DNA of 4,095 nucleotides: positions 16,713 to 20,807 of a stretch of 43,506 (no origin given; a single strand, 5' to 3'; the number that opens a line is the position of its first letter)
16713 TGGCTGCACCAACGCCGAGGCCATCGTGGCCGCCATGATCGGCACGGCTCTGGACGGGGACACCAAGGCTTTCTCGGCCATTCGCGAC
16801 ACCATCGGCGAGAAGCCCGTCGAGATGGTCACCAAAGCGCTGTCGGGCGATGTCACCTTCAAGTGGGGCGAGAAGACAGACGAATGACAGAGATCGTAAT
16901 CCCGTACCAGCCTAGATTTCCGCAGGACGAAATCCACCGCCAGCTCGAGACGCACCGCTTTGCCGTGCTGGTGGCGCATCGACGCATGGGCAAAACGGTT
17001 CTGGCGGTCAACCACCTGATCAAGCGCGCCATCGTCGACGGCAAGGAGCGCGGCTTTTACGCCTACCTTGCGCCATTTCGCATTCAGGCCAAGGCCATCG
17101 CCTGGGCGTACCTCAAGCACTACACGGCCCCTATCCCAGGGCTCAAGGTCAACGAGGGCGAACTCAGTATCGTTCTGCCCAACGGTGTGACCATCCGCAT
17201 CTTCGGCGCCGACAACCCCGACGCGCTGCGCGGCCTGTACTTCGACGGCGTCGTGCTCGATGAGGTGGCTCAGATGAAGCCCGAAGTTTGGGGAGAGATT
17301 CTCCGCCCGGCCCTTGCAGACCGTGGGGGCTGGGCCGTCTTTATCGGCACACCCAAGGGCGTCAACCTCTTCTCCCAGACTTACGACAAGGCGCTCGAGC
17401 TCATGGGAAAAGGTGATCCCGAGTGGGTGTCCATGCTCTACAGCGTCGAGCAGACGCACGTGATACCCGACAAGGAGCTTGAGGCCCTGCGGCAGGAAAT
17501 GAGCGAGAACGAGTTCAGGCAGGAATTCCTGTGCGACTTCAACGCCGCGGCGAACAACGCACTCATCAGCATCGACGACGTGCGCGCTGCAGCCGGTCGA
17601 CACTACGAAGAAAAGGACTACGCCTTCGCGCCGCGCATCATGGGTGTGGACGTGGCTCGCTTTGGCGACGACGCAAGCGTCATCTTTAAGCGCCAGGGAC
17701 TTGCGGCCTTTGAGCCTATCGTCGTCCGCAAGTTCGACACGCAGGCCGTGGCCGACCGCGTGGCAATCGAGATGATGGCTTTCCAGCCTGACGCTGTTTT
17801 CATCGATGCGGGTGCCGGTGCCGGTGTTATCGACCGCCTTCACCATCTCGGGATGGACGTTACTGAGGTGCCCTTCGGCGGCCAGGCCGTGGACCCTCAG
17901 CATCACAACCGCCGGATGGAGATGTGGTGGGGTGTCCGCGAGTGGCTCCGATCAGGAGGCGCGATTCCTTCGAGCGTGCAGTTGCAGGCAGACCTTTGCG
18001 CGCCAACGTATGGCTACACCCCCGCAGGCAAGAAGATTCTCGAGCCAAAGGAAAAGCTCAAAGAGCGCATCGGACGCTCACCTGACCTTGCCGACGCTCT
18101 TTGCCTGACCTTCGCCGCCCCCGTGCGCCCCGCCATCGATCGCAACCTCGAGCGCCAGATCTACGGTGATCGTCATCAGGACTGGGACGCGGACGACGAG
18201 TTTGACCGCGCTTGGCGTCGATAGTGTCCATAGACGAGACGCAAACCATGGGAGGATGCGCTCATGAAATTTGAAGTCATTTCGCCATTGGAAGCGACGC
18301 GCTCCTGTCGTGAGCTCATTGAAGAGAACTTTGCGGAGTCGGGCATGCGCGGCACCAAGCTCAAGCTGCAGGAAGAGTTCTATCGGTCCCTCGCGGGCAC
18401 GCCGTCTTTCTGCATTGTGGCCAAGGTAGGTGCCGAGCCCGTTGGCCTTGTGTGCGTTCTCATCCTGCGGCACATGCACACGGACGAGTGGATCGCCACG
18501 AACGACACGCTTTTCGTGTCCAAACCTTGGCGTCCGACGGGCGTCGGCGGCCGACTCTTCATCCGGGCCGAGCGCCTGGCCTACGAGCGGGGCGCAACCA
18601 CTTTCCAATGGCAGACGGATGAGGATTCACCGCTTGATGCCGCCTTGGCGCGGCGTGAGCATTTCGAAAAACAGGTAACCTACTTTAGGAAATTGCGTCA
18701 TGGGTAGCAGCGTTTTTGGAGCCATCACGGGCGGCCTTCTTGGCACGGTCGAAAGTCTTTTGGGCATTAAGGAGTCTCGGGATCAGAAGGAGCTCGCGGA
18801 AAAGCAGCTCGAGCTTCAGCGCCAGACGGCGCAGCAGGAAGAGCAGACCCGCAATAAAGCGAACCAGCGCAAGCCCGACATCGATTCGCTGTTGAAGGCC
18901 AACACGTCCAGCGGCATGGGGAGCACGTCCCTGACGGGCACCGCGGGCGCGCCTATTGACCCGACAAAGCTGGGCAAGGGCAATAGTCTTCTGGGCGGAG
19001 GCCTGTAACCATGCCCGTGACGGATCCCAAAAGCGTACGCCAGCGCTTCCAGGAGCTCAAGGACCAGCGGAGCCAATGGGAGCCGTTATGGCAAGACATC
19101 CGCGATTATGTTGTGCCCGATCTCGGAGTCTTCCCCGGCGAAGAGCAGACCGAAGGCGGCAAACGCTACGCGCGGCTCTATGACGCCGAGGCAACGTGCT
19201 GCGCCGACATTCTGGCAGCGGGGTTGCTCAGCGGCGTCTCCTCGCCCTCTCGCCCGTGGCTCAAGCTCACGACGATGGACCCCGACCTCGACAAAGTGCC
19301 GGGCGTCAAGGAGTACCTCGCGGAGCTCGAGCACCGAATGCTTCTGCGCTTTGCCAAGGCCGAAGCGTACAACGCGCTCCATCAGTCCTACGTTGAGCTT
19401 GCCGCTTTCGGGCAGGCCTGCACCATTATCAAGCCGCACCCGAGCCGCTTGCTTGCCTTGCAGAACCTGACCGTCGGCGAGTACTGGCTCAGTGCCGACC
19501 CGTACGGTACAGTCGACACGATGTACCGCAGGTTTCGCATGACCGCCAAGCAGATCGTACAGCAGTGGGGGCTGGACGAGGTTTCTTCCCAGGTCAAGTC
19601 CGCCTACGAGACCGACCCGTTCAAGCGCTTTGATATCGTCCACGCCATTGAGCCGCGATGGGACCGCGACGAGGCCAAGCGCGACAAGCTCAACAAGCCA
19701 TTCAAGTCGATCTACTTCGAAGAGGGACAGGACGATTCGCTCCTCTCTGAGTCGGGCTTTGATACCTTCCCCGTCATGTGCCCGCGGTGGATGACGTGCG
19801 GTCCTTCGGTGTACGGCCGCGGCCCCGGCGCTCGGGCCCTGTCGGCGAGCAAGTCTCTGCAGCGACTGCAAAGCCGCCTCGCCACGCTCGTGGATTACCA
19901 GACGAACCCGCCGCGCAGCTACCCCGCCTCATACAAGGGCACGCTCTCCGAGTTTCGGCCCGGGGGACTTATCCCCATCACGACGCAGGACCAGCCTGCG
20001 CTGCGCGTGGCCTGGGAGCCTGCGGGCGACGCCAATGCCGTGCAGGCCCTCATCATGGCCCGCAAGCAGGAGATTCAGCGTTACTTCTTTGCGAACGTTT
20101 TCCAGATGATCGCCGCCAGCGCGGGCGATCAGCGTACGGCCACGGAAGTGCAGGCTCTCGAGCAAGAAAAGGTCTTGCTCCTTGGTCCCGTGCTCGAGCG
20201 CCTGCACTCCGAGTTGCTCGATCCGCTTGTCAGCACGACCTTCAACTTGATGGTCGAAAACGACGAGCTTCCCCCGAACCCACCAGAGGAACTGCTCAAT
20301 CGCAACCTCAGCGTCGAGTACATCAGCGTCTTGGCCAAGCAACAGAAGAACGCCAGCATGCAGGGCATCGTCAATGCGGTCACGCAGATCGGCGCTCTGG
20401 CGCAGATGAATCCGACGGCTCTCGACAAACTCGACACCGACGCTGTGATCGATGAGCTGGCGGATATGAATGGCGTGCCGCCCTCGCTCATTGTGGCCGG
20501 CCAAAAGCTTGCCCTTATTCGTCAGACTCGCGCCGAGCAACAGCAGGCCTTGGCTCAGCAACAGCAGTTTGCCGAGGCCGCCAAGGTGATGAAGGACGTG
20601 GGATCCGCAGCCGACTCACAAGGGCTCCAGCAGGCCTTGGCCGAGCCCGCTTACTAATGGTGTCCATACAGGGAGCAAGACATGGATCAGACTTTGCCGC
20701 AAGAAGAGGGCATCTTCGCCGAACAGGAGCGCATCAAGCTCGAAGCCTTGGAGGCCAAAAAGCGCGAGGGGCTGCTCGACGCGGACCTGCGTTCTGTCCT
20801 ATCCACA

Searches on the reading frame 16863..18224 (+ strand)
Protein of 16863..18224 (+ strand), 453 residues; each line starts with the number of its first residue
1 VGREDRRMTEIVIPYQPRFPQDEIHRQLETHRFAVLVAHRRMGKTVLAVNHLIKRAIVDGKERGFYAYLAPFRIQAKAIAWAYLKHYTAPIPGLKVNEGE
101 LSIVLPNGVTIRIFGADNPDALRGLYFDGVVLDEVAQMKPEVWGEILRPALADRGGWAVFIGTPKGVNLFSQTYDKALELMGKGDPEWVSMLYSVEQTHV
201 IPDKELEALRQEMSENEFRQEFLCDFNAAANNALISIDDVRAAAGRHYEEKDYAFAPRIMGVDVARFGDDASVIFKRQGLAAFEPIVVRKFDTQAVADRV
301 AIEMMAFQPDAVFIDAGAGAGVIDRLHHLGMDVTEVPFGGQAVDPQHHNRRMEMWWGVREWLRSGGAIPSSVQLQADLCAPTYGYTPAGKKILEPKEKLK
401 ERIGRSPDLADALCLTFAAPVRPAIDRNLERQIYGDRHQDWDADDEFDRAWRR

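Call 94: search_protein_families(library=phrogs, proteins=[window:16863-18224:+], max_evalue=0.00001)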
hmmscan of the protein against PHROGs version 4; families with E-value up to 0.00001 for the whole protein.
window:16863-18224:+ (453 aa): 3 families
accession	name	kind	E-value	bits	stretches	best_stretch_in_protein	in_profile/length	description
phrog_2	-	head and packaging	9.1e-52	177.8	1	8-432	258-604/807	terminase large subunit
phrog_7579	-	head and packaging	1.9e-15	57.7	1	23-230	9-217/239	terminase large subunit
phrog_9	-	head and packaging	4.1e-13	50.1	1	40-277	232-503/812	terminase large subunit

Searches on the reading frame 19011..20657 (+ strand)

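Call 94: search_protein_families(library=phrogs, proteins=[window:19011-20657:+], max_evalue=0.00001)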
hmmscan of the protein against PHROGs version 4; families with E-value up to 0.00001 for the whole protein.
window:19011-20657:+ (548 aa): 4 families
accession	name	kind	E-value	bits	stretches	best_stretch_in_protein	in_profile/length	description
phrog_332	-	connector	1e-153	513.7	1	8-538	13-548/560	head-tail adaptor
phrog_21528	-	unknown function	2.1e-44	152.7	1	10-219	7-219/224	-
phrog_21643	-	unknown function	6.5e-44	151.1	1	315-533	36-251/268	-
phrog_449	-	connector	4.8e-28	98.9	1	7-529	6-510/520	head-tail adaptor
